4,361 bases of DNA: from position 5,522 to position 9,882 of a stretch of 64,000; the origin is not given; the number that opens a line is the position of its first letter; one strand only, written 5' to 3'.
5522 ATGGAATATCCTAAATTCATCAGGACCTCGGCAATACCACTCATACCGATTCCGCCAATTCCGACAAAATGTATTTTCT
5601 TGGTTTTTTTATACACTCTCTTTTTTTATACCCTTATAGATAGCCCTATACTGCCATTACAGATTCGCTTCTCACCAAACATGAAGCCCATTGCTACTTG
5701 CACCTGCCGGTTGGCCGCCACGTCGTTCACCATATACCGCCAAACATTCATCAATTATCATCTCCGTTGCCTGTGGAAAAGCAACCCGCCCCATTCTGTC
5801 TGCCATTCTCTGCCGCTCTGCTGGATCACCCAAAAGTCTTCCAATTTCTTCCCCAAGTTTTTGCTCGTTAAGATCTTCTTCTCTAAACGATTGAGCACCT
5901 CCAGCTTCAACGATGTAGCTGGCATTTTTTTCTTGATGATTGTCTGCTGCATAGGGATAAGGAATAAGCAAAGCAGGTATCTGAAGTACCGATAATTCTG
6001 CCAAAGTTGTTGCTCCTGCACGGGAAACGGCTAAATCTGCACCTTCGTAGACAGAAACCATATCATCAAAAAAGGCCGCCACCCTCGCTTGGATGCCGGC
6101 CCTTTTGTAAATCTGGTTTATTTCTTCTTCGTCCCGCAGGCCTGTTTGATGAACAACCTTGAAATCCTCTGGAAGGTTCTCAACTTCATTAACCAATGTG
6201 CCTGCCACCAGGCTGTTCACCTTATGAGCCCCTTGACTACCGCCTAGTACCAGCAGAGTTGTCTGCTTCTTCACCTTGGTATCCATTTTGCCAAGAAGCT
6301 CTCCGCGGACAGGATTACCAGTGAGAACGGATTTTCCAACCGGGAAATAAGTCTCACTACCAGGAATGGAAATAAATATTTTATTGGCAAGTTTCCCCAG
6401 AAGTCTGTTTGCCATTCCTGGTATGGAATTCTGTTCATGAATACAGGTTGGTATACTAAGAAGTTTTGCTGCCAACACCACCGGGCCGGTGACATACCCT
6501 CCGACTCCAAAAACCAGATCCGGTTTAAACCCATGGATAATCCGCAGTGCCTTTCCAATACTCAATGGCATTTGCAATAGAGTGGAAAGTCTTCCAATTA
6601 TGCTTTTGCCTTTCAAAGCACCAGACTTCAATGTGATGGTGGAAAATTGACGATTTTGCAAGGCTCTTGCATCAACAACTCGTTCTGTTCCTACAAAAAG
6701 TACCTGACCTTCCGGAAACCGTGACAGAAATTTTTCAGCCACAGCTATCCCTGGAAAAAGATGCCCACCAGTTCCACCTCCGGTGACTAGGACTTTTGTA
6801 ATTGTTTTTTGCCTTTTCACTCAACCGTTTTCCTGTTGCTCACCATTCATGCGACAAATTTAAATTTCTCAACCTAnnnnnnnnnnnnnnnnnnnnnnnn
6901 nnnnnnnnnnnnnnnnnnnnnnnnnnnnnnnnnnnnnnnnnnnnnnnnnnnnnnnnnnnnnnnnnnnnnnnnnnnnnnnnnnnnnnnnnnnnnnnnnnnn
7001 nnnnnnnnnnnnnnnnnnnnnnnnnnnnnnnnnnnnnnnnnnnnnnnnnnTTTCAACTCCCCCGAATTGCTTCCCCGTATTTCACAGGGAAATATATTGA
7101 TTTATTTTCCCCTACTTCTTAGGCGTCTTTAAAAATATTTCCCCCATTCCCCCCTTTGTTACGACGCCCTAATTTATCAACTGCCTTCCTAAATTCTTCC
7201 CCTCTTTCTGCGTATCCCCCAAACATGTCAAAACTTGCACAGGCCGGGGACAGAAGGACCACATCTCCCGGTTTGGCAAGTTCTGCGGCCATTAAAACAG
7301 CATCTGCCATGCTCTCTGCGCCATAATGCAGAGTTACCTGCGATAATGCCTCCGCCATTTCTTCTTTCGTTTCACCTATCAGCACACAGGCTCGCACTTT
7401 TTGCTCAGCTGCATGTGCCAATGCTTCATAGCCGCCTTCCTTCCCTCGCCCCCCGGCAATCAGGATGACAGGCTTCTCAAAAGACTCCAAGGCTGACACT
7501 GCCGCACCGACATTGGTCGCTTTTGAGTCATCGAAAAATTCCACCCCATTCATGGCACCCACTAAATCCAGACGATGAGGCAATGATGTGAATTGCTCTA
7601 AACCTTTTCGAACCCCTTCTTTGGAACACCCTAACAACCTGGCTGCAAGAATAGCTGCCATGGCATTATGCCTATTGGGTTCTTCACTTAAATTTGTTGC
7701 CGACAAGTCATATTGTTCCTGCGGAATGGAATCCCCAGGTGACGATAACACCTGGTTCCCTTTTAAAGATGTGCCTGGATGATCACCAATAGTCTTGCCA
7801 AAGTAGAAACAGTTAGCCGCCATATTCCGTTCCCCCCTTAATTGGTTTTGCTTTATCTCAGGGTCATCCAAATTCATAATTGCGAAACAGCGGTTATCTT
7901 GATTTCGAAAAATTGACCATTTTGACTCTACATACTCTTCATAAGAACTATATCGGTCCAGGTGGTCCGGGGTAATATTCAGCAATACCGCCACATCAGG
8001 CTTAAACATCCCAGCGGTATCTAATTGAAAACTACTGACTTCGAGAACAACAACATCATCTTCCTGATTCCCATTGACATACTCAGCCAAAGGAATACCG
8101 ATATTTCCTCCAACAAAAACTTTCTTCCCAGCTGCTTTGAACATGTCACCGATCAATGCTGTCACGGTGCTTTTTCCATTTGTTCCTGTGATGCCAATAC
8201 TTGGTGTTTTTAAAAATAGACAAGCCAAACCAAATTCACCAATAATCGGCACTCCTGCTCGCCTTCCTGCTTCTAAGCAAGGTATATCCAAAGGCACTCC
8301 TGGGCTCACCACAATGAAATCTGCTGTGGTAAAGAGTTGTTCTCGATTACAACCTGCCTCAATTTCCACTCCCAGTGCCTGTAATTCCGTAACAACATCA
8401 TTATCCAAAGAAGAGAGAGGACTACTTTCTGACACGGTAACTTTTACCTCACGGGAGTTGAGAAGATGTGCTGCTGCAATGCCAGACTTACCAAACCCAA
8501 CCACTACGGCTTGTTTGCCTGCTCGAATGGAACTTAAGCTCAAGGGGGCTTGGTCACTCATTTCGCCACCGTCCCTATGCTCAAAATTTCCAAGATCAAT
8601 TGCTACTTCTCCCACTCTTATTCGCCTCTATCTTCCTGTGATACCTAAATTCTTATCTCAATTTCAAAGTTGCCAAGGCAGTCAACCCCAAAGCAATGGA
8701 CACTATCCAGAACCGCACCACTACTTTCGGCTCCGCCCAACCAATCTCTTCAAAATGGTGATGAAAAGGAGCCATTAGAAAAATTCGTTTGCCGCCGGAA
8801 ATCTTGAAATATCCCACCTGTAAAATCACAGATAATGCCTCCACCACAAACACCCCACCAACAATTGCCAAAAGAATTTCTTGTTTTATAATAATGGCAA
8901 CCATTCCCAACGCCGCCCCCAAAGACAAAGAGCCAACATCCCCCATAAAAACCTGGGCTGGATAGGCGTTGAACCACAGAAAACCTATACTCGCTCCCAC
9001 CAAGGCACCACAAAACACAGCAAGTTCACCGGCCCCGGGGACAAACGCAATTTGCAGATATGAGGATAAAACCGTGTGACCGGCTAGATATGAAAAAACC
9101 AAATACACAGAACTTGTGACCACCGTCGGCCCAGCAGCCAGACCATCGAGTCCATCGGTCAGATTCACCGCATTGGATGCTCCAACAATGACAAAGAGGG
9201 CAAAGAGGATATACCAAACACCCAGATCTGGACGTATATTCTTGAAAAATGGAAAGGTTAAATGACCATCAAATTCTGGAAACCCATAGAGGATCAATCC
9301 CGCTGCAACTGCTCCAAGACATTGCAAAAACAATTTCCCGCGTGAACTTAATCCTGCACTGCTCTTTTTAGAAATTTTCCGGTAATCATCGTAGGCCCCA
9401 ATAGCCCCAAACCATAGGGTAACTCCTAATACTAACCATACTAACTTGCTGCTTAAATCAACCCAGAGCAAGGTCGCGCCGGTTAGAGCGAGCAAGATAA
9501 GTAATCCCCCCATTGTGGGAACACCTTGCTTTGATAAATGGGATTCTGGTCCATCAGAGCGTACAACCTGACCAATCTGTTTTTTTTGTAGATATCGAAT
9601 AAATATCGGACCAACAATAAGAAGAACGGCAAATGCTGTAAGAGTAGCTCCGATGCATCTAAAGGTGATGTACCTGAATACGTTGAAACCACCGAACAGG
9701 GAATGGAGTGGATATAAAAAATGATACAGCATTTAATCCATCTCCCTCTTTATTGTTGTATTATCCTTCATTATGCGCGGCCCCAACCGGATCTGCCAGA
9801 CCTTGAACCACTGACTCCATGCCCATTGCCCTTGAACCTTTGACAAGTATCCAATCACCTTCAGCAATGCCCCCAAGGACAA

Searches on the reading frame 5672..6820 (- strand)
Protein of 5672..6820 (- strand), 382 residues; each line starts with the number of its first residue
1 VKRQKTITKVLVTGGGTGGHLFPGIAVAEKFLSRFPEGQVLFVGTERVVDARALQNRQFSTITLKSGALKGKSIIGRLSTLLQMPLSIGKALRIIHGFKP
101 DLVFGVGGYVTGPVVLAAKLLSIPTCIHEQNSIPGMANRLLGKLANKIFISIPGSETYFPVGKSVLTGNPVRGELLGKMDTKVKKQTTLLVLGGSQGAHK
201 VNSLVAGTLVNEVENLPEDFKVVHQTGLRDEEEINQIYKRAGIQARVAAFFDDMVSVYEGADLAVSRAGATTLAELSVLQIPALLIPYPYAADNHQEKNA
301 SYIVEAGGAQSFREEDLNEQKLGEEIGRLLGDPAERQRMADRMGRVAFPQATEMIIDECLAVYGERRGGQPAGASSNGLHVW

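Call 5: search_protein_families(library=pfam, proteins=[window:5672-6820:-], max_evalue=0.01)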
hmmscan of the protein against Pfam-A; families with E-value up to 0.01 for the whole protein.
window:5672-6820:- (382 aa): 3 families
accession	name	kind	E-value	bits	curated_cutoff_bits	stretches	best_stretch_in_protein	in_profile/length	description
PF04101.22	Glyco_tran_28_C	-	2.7e-39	135.3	22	1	188-349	1-160/166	Glycosyltransferase family 28 C-terminal domain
PF03033.26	Glyco_transf_28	-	5.2e-32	111.2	26.2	1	10-150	1-139/139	Glycosyltransferase family 28 N-terminal domain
PF13579.12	Glyco_trans_4_4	-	0.0011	19.8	29.7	1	80-145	52-117/158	Glycosyl transferase 4-like domain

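Call 6: search_protein_families(library=ncbifam, proteins=[window:5672-6820:-], max_evalue=0.01)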
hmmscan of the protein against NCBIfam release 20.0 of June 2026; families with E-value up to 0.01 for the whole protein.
window:5672-6820:- (382 aa): 9 families
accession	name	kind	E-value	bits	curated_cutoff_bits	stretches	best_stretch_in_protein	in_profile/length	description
TIGR01133.1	murG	equivalog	6.6e-89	298.3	250.25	1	4-357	2-351/353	undecaprenyldiphospho-muramoylpentapeptide beta-N-acetylglucosaminyltransferase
NF009102.0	PRK12446.1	equivalog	2.3e-37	128.7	339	1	9-330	3-323/352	undecaprenyldiphospho-muramoylpentapeptide beta-N-acetylglucosaminyltransferase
NF010135.0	PRK13609.1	equivalog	1.3e-10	40.8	500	1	183-362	199-368/388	diglucosyl diacylglycerol synthase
TIGR01426.2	MGT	subfamily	3e-05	23.2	260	1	256-340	288-368/393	macrolide family glycosyltransferase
NF041548.1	PssE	equivalog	3.6e-05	23.8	120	1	230-311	26-109/146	PssE/Cps14G family polysaccharide biosynthesis glycosyltransferase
TIGR00661.1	MJ1255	subfamily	7.4e-05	22.1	195.9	0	75-133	65-125/321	MJ1255/VC2487 family glycosyltransferase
TIGR03590.1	PseG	equivalog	0.0003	20.5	153.55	1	182-297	168-274/280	UDP-2,4-diacetamido-2,4,6-trideoxy-beta-L-altropyranose hydrolase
NF046028.1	GluronsyltaseWelK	equivalog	0.00092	18.4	400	1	41-306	26-279/319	beta-1,4-glucuronosyltransferase WelK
NF033129.1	macro_glyco_Mgt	subfamily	0.0087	15.1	700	0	210-344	248-373/393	macrolide-inactivating glycosyltransferase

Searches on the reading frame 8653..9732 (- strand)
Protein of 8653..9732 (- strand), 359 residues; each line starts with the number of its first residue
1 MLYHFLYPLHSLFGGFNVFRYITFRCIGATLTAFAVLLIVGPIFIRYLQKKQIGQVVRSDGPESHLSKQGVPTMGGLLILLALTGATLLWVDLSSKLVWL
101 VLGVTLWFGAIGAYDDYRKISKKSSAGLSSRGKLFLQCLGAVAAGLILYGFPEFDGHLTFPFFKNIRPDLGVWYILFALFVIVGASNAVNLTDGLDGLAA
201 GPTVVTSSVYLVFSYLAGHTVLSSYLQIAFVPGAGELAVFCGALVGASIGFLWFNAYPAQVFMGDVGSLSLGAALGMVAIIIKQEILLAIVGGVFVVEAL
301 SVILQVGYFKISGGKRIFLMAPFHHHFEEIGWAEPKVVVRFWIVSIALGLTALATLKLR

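Call 5: search_protein_families(library=pfam, proteins=[window:8653-9732:-], max_evalue=0.01)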
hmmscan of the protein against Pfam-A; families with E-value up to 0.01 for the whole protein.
window:8653-9732:- (359 aa): 2 families
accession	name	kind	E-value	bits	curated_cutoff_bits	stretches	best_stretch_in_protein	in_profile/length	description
PF00953.26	Glycos_transf_4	-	1.1e-35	123.5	27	1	99-282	2-159/160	Glycosyl transferase family 4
PF10555.14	MraY_sig1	-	0.0039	17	20.1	1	68-80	1-13/13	Phospho-N-acetylmuramoyl-pentapeptide-transferase signature 1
